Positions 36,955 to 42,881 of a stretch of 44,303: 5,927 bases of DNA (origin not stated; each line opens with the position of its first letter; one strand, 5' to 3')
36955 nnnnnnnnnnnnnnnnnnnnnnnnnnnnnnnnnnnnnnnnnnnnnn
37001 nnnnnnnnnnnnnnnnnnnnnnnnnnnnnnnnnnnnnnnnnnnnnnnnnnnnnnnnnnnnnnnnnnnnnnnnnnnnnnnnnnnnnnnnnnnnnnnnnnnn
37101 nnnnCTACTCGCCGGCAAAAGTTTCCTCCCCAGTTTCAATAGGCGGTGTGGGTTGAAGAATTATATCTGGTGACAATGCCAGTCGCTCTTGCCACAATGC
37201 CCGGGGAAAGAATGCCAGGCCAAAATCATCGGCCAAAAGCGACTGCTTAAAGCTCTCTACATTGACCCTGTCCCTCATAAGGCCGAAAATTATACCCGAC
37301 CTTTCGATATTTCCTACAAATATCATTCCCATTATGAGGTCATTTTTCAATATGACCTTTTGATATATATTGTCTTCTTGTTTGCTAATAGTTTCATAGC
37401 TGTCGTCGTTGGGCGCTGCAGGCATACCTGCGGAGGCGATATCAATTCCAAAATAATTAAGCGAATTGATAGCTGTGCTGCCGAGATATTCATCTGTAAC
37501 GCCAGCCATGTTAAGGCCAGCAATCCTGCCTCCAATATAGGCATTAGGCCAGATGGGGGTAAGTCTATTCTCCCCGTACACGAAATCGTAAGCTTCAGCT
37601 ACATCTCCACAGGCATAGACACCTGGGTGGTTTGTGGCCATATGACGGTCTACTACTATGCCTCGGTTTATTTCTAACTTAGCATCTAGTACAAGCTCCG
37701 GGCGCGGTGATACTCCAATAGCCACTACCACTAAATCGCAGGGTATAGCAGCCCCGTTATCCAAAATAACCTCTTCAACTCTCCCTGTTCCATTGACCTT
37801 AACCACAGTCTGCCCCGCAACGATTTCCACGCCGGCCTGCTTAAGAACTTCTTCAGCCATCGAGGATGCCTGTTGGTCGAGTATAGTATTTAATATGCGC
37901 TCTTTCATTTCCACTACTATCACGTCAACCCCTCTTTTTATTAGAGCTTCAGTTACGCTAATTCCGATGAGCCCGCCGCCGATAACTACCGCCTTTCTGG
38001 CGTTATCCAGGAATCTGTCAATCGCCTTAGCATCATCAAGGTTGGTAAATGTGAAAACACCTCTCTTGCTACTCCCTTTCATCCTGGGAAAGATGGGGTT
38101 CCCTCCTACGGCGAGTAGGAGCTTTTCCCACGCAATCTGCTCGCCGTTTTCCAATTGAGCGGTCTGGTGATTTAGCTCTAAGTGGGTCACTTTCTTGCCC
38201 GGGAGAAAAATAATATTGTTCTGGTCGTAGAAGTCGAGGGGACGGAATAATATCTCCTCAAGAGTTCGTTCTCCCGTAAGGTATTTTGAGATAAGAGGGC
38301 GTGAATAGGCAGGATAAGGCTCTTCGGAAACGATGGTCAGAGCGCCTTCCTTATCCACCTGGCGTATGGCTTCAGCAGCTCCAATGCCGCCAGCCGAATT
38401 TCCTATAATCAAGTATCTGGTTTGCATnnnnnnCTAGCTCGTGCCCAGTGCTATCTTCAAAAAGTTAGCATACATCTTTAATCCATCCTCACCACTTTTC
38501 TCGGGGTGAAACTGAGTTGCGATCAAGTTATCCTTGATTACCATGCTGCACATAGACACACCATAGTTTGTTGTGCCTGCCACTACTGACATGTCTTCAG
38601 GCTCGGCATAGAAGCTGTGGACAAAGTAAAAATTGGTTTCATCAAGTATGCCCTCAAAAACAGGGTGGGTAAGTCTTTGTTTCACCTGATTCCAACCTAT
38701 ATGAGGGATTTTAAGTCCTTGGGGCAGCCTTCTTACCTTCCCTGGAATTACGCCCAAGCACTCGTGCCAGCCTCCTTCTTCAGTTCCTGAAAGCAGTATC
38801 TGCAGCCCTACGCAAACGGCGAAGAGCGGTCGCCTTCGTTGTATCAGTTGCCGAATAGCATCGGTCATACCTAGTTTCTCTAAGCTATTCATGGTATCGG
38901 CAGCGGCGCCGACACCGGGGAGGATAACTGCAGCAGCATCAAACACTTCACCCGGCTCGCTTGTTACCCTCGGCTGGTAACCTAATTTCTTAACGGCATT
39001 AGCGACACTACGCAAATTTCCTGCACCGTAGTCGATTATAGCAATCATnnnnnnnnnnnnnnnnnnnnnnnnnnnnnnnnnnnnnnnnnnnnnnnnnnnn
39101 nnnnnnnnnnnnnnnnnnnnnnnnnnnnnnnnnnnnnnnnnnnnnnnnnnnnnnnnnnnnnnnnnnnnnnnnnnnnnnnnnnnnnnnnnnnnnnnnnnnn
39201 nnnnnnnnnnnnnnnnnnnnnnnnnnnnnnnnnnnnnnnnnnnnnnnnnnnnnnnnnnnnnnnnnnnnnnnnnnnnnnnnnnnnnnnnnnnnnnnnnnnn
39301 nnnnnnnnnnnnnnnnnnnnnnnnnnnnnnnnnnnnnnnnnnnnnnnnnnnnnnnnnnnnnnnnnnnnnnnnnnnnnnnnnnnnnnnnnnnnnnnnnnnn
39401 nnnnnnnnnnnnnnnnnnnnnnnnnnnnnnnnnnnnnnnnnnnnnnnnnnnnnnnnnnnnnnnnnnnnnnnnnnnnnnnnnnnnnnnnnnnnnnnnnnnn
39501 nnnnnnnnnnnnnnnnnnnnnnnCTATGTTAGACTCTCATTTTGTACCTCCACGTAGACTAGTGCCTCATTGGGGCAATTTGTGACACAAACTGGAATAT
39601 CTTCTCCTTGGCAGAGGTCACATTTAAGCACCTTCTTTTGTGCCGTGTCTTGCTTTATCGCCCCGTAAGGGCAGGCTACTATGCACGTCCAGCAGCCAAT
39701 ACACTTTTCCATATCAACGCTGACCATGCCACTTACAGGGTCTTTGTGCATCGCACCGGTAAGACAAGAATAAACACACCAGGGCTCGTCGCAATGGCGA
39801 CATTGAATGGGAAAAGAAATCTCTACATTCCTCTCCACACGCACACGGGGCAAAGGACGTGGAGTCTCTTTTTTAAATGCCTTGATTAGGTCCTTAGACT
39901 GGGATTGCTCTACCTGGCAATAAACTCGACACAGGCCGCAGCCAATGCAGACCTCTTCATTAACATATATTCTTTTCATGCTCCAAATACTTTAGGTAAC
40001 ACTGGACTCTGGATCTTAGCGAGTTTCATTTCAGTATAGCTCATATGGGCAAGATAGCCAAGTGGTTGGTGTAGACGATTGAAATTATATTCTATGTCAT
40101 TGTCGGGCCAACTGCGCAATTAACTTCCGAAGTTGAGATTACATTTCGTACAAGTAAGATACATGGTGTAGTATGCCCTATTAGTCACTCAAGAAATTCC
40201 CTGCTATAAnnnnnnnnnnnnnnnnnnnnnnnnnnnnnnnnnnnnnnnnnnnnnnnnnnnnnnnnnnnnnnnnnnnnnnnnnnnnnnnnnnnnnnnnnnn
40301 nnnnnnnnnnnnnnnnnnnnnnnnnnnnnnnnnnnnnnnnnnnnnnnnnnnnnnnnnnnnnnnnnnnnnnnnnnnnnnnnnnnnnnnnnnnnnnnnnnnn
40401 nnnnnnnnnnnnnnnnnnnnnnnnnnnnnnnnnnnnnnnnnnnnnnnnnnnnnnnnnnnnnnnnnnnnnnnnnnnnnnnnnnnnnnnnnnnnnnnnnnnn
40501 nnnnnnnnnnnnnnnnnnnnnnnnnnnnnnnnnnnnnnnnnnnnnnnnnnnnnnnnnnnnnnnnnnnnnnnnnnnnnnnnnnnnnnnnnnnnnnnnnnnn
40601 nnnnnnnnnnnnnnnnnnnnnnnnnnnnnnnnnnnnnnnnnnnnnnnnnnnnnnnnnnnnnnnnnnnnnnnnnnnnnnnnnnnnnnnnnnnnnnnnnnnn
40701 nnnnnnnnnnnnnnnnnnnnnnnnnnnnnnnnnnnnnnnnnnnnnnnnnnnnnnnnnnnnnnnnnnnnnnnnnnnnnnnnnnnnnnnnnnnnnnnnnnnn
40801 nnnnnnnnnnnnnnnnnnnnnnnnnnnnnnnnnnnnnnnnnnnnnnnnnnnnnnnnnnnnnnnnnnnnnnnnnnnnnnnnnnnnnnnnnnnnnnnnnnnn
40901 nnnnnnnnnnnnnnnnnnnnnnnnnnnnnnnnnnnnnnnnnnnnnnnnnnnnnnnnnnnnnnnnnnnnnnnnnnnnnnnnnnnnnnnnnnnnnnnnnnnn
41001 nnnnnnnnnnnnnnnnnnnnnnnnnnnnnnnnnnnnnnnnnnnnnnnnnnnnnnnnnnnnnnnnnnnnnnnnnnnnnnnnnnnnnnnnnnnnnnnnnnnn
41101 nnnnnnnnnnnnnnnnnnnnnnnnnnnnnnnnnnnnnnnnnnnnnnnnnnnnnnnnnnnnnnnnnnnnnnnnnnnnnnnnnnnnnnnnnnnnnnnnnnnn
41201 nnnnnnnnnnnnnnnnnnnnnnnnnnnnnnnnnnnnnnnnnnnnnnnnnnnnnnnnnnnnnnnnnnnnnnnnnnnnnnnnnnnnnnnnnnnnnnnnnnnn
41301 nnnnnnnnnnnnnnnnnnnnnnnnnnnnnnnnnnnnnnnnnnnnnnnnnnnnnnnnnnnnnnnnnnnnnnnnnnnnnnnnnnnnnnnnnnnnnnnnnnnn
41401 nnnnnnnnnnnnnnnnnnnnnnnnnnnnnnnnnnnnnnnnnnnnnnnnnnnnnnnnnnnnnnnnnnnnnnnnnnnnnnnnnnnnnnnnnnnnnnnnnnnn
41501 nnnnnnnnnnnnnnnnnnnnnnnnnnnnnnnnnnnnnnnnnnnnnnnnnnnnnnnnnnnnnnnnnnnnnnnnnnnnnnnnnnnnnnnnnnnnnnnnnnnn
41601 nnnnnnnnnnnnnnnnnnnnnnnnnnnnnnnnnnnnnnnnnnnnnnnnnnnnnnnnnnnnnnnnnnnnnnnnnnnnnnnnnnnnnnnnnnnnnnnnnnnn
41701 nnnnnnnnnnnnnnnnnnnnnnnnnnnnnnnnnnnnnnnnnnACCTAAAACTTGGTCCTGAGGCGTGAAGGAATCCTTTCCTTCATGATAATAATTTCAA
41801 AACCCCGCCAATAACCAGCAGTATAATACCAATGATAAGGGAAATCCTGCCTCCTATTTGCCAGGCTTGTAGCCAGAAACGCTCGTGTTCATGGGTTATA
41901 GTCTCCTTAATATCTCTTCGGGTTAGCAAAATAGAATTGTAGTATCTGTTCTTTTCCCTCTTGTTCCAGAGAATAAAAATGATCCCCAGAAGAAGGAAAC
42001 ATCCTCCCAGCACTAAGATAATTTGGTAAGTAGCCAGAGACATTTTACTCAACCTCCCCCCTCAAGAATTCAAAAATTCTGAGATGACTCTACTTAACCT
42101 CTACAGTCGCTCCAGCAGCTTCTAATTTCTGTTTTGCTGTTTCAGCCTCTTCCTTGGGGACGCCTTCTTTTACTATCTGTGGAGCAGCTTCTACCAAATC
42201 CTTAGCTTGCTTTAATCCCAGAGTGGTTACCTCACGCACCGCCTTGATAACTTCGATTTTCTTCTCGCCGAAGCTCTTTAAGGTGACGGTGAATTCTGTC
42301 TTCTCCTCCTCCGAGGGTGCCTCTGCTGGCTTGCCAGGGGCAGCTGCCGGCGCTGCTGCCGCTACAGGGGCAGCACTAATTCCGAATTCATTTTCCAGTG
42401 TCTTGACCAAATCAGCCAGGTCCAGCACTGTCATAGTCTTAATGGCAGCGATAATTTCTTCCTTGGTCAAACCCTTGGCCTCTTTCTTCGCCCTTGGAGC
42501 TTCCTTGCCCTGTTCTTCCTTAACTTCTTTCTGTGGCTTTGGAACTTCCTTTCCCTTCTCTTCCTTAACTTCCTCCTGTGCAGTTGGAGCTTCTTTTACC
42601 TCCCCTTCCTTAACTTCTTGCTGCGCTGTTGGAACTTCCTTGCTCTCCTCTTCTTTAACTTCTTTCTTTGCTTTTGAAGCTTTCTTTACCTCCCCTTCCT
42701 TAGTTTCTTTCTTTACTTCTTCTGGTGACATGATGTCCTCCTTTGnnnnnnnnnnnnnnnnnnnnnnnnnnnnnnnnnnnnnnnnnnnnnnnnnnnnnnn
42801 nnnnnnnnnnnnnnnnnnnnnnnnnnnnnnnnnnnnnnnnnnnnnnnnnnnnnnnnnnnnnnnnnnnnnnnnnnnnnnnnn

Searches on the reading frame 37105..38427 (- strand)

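Call 4: search_protein_families(library=pfam, proteins=[window:37105-38427:-])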
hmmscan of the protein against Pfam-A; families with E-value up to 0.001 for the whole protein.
window:37105-38427:- (440 aa): 9 families
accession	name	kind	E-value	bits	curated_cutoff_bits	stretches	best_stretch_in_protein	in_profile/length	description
PF07992.20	Pyr_redox_2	-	9e-60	203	26.1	1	4-284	2-278/291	Pyridine nucleotide-disulphide oxidoreductase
PF00070.33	Pyr_redox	-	1.2e-15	58.2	22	1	145-223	1-80/82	Pyridine nucleotide-disulphide oxidoreductase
PF18267.7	Rubredoxin_C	-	6.9e-11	42.4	25.9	1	321-386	3-68/70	Rubredoxin NAD+ reductase C-terminal domain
PF01266.30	DAO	-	2.1e-07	31.2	27.9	1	146-177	2-33/353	FAD dependent oxidoreductase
PF13738.12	Pyr_redox_3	-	6.4e-07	29.3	30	1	96-274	121-305/305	Pyridine nucleotide-disulphide oxidoreductase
PF03486.20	HI0933_like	-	3.3e-05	23.9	50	0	145-182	2-39/244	HI0933-like protein Rossmann domain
PF02737.24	3HCDH_N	-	0.00016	22.1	22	1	146-220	2-76/180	3-hydroxyacyl-CoA dehydrogenase, NAD binding domain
PF01494.25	FAD_binding_3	-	0.00046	19.9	22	1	146-209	4-67/349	FAD binding domain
PF13454.12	NAD_binding_9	-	0.00052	20.4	21.8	0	183-239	99-154/155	FAD-NAD(P)-binding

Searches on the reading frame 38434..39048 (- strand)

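Call 4: search_protein_families(library=pfam, proteins=[window:38434-39048:-])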
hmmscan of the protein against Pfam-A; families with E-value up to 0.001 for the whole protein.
window:38434-39048:- (204 aa): 3 families
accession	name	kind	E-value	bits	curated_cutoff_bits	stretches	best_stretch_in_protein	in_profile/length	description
PF00117.34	GATase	-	5.7e-19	69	22.8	1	4-197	2-187/190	Glutamine amidotransferase class-I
PF01174.25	SNO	-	3.6e-08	34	27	1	10-198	6-184/188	SNO glutamine amidotransferase family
PF07685.20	GATase_3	-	3.2e-07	30.6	27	1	33-102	34-112/196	CobB/CobQ-like glutamine amidotransferase domain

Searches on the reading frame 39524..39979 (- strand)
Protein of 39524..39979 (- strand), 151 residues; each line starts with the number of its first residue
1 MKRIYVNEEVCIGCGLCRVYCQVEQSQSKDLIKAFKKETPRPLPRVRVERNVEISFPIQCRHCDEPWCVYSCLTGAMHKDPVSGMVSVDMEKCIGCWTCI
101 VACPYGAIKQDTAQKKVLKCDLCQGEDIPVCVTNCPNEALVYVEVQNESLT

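Call 6: search_protein_families(library=ncbifam, proteins=[window:39524-39979:-])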
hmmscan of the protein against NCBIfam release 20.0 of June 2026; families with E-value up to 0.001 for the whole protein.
window:39524-39979:- (151 aa): 54 families (the best 25 are shown)
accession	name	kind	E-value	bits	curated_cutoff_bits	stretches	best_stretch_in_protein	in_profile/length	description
TIGR02951.1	DMSO_dmsB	equivalog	5.9e-27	94.7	214.1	1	4-146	4-154/161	DMSO/selenate family reductase complex B subunit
NF007658.0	PRK10330.1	equivalog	3.1e-25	88.7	260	1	4-145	5-157/181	electron transport protein HydN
NF009408.0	PRK12769.1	equivalog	4.6e-24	84.5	1003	1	4-145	5-147/659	formate-dependent uric acid utilization protein AegA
NF045766.1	PhenlGlyoxDHPadI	equivalog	5.9e-24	84.6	700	1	4-144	7-137/443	NADH-dependent phenylglyoxylate dehydrogenase subunit beta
TIGR03149.1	cyt_nit_nrfC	equivalog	1.7e-20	73.4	377.6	1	7-147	44-186/225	cytochrome c nitrite reductase Fe-S protein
NF008134.0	PRK10882.1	equivalog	4.4e-20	72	263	1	57-144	110-207/329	hydrogenase 2 operon protein HybA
NF045715.1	sulf_resp_HmcB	equivalog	1.1e-19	70.7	420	1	56-144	103-197/307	sulfate respiration complex iron-sulfur protein HmcB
NF041715.1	arsenate_red_ArrB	equivalog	4.3e-18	65.7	450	1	9-112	10-108/233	arsenate respiratory reductase iron-sulfur subunit ArrB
NF009451.0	PRK12809.1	equivalog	6e-18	64.4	1154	1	4-143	5-137/639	formate-dependent uric acid utilization protein YgfT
NF011569.0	PRK14993.1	equivalog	2.9e-15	56.4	416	1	6-145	48-188/244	tetrathionate reductase subunit TtrB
TIGR01582.1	FDH-beta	equivalog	3.8e-15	55.8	334.7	1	59-142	92-179/283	formate dehydrogenase subunit beta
NF007382.0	PRK09898.1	equivalog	3.9e-15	55.9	213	1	59-146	122-204/208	ferredoxin-like protein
NF045797.1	DsrO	equivalog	5.1e-15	55.5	200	1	51-107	94-149/235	sulfate reduction electron transfer complex DsrMKJOP subunit DsrO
TIGR03478.1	DMSO_red_II_bet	subfamily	5.8e-12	45.2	480.7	1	57-139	128-214/321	DMSO reductase family type II enzyme, iron-sulfur subunit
NF041782.1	mnquin_red_QrcC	equivalog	9.8e-12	45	400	1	7-107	6-115/239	menaquinone reductase iron-sulfur cluster-binding subunit QrcC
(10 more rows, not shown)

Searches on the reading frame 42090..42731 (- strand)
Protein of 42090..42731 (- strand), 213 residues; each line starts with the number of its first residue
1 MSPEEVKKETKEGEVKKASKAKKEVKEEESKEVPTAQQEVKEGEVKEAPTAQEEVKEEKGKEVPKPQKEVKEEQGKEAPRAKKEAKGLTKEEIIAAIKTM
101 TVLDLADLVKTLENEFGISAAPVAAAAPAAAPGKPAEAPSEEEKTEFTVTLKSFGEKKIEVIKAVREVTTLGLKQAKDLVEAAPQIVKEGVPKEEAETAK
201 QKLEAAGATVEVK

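Call 6: search_protein_families(library=ncbifam, proteins=[window:42090-42731:-])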
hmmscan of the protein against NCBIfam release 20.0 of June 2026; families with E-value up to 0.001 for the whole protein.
window:42090-42731:- (213 aa): 1 family
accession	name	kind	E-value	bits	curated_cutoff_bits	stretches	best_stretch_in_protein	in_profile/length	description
TIGR00855.1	L12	equivalog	3.6e-42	143.7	84.4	1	88-213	4-125/125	50S ribosomal protein L7/L12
